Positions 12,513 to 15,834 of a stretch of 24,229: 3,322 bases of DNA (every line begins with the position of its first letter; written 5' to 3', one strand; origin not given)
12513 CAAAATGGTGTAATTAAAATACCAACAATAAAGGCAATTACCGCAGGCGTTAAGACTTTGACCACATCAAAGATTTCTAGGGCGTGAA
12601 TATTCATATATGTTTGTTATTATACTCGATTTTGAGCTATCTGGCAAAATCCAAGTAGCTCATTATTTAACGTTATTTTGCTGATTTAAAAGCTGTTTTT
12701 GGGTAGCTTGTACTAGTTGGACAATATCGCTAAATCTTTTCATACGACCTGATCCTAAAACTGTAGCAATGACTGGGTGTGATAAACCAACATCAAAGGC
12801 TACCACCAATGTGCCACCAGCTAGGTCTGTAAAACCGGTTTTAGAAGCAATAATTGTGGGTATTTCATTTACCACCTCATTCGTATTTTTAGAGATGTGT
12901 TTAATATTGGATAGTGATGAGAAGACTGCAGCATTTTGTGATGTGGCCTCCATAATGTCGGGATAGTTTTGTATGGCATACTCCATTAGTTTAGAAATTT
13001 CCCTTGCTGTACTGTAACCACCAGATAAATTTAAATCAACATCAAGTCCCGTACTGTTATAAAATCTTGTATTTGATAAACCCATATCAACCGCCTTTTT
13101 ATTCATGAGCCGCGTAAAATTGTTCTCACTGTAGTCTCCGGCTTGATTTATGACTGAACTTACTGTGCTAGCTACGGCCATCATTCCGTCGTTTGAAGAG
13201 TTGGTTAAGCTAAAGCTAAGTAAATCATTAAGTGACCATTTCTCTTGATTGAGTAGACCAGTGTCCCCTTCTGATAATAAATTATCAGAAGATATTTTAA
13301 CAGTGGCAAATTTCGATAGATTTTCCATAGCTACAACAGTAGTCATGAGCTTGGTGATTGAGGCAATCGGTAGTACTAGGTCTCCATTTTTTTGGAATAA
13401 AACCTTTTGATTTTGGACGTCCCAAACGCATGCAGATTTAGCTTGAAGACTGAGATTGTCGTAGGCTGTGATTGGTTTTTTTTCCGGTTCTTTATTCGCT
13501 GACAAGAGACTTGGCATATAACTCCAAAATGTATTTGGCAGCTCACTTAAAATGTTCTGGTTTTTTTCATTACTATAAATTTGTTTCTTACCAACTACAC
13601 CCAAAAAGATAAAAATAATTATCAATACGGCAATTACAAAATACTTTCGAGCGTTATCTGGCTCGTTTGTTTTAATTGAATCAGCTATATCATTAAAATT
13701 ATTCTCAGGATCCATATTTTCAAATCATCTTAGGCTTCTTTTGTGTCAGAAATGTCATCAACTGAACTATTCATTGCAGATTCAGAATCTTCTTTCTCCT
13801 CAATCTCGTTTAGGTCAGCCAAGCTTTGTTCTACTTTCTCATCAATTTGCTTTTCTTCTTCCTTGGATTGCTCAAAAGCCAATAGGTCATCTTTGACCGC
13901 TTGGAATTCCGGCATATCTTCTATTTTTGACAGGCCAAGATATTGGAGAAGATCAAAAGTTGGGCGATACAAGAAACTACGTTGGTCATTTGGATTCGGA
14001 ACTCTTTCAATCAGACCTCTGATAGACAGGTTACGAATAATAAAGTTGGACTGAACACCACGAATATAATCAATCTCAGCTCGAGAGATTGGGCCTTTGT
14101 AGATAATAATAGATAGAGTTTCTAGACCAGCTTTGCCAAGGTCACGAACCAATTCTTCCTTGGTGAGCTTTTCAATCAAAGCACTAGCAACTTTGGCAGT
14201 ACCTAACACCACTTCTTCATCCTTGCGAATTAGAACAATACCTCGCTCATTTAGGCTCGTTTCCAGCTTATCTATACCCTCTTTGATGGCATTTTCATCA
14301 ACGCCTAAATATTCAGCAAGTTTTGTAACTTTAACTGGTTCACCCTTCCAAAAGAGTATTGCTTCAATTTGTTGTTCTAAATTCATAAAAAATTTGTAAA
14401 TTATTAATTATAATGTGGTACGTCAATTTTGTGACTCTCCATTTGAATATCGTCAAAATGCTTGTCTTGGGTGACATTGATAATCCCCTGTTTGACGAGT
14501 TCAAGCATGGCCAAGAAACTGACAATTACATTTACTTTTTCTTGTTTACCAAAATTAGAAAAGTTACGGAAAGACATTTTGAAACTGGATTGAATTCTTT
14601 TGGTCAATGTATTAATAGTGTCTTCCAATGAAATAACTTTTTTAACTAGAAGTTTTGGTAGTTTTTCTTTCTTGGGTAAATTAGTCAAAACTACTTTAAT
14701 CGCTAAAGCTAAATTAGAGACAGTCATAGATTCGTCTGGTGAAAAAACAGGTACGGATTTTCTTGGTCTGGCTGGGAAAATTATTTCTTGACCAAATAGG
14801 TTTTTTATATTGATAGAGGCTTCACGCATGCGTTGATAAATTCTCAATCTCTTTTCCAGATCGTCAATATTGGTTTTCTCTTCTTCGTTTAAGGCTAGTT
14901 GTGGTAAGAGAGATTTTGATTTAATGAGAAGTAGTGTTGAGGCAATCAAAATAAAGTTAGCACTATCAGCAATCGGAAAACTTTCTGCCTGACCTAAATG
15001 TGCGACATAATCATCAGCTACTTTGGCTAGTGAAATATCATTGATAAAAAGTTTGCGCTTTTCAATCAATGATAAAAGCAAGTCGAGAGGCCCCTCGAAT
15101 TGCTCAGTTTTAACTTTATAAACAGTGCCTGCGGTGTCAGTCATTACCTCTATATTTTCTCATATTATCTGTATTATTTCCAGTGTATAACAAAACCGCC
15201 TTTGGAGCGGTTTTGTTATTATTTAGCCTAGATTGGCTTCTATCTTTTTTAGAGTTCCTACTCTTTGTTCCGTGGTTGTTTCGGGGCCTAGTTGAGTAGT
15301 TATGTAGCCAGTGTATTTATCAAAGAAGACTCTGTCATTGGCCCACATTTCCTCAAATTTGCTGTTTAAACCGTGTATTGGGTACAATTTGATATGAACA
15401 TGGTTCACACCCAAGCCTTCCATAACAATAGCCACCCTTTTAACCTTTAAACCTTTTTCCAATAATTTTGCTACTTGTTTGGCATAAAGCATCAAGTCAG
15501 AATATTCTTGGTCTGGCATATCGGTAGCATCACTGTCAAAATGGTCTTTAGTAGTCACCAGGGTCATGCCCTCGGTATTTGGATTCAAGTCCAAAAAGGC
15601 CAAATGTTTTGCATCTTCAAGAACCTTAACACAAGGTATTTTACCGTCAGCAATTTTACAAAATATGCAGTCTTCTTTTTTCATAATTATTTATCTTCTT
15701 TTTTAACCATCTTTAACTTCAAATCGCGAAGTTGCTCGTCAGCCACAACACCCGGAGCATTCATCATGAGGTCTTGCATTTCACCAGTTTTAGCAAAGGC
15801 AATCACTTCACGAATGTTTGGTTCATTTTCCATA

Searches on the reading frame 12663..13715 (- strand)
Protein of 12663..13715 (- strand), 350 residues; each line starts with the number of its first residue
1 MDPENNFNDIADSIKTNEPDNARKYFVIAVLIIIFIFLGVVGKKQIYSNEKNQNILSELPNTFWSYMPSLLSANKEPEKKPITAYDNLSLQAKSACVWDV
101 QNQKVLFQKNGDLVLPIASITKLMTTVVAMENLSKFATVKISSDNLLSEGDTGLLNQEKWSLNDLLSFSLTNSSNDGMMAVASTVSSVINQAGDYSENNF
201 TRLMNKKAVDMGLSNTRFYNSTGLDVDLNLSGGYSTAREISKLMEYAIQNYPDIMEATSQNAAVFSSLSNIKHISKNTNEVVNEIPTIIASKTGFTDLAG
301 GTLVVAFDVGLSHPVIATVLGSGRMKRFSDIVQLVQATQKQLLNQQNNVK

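Call 7: search_protein_families(library=pfam, proteins=[window:12663-13715:-])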
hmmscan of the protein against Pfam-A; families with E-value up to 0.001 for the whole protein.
window:12663-13715:- (350 aa): 1 family
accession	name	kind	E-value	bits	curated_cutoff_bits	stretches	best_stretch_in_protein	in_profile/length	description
PF00768.25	Peptidase_S11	-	1.6e-37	129.7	27.6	1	87-321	7-236/239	D-alanyl-D-alanine carboxypeptidase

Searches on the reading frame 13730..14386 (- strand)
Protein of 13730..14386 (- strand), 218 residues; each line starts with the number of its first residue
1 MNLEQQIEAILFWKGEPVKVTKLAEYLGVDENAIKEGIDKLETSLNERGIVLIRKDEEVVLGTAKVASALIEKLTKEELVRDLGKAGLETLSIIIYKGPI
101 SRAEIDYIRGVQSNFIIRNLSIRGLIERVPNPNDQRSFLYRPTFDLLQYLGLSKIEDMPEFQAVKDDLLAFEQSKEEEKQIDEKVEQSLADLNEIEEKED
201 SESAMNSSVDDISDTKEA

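Call 7: search_protein_families(library=pfam, proteins=[window:13730-14386:-])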
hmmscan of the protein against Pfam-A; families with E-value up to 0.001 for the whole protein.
window:13730-14386:- (218 aa): 2 families
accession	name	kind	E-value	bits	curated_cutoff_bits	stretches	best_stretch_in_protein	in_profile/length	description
PF04079.22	SMC_ScpB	-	3e-38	131.4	27.4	1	6-160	2-159/160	Segregation and condensation complex subunit ScpB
PF01047.28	MarR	-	4.7e-06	26.8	24.6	0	116-137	37-58/59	MarR family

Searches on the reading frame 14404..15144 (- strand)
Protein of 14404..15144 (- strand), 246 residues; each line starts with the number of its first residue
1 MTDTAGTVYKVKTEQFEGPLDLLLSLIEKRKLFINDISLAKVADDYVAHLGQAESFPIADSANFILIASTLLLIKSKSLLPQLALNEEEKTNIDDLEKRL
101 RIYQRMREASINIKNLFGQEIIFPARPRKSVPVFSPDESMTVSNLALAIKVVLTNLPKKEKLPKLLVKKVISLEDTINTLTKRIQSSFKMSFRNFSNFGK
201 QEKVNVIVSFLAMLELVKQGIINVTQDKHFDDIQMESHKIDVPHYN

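Call 7: search_protein_families(library=pfam, proteins=[window:14404-15144:-])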
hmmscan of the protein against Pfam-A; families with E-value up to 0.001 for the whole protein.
window:14404-15144:- (246 aa): 1 family
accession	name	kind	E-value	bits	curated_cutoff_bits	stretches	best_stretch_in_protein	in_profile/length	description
PF02616.19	SMC_ScpA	-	5.9e-17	62.9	24.6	1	26-235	1-229/232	Segregation and condensation protein ScpA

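Call 8: search_protein_families(library=ncbifam, proteins=[window:14404-15144:-])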
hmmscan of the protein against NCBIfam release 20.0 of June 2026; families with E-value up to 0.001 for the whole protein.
window:14404-15144:- (246 aa): 5 families
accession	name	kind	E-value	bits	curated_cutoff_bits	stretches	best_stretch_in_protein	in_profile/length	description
NF000995.0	PRK00104.1-4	equivalog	3.3e-32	111.9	315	1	8-238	4-246/251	segregation/condensation protein A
NF000994.0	PRK00104.1-3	equivalog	9e-32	110.6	234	1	9-237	4-240/246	segregation/condensation protein A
NF000993.0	PRK00104.1-2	equivalog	3.3e-26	92.4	268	1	11-239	3-234/237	segregation/condensation protein A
NF000992.0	PRK00104.1-1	equivalog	2.5e-19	69.8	417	1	9-238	3-243/247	segregation/condensation protein A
NF001751.0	PRK00478.1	equivalog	1e-08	34.5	436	1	9-102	161-255/505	segregation/condensation protein A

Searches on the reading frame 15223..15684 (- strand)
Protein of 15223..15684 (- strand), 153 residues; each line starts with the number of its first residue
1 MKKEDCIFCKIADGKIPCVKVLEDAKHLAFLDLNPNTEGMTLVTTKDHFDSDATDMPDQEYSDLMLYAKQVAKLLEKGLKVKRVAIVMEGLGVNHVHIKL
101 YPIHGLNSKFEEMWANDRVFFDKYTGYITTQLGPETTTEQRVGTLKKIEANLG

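Call 7: search_protein_families(library=pfam, proteins=[window:15223-15684:-])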
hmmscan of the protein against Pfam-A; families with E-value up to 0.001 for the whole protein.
window:15223-15684:- (153 aa): 2 families
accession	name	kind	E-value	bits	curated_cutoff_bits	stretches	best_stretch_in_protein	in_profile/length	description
PF01230.28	HIT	-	7.8e-11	42.9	21.5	1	15-98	3-90/98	HIT domain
PF11969.13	DcpS_C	-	1.8e-05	25.6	24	1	6-84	2-80/114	Scavenger mRNA decapping enzyme C-term binding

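Call 8: search_protein_families(library=ncbifam, proteins=[window:15223-15684:-])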
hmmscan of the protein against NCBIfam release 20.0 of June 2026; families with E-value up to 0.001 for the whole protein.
window:15223-15684:- (153 aa): 1 family
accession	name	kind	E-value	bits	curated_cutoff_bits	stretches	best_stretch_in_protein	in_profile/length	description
NF045834.1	M_plasma_HinT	exception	1.5e-09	38.6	130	1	7-100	1-98/102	histidine triad protein HinT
